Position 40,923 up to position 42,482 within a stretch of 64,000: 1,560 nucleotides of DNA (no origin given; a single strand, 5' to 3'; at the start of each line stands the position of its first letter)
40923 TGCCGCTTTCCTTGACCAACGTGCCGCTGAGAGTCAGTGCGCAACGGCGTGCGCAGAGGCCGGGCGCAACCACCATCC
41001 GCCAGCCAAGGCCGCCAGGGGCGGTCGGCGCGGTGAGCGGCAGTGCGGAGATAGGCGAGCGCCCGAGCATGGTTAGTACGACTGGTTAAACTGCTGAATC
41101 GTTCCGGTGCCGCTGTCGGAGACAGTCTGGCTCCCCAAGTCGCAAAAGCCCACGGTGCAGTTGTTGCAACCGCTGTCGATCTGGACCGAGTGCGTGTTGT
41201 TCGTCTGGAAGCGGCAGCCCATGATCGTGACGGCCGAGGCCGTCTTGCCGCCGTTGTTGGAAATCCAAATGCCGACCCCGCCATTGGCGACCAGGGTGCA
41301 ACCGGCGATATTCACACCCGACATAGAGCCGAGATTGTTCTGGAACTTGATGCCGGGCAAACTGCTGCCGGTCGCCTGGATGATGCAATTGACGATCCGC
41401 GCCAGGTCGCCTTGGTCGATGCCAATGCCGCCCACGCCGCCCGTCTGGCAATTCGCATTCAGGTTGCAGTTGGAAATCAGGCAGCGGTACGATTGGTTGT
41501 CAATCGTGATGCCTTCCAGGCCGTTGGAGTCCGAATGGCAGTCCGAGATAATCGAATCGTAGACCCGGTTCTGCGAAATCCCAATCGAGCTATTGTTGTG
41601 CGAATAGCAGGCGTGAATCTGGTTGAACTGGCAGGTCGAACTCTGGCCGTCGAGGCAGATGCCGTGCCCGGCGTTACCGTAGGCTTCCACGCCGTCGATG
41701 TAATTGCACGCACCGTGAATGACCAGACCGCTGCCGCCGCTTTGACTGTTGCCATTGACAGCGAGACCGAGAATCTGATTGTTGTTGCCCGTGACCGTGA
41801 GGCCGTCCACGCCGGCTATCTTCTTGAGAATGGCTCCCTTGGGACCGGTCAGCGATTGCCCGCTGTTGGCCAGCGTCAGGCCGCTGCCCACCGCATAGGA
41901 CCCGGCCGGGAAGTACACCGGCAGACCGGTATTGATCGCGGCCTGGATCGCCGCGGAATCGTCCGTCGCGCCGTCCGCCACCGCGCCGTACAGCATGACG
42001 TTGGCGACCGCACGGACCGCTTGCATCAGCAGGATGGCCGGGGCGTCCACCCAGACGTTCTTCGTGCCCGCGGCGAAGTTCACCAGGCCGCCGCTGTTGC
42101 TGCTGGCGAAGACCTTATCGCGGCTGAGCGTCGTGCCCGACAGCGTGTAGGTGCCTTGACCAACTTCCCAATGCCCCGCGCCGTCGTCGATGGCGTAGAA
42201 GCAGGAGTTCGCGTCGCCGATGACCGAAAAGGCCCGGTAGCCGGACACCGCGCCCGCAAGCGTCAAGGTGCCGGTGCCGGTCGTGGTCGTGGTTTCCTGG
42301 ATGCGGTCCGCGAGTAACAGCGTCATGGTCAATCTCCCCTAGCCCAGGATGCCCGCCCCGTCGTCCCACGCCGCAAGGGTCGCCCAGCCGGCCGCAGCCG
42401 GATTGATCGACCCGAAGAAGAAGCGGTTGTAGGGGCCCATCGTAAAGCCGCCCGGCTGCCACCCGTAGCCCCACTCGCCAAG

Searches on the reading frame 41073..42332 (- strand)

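Call 11: search_protein_families(library=pfam, proteins=[window:41073-42332:-], max_evalue=0.01)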
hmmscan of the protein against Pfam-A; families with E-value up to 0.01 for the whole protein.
window:41073-42332:- (419 aa): 3 families
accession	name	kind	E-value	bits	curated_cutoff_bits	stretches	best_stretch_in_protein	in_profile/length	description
PF12708.12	Pect-lyase_RHGA_epim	-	1.9e-13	51.1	27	1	110-298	2-189/213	Rhamnogalacturonase A/epimerase, pectate lyase-like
PF13229.12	Beta_helix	-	5.7e-11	42.7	25.9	2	177-322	2-138/158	Right handed beta helix region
PF05048.19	NosD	-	0.0023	17.8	23.6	0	148-300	15-151/212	Periplasmic copper-binding protein (NosD)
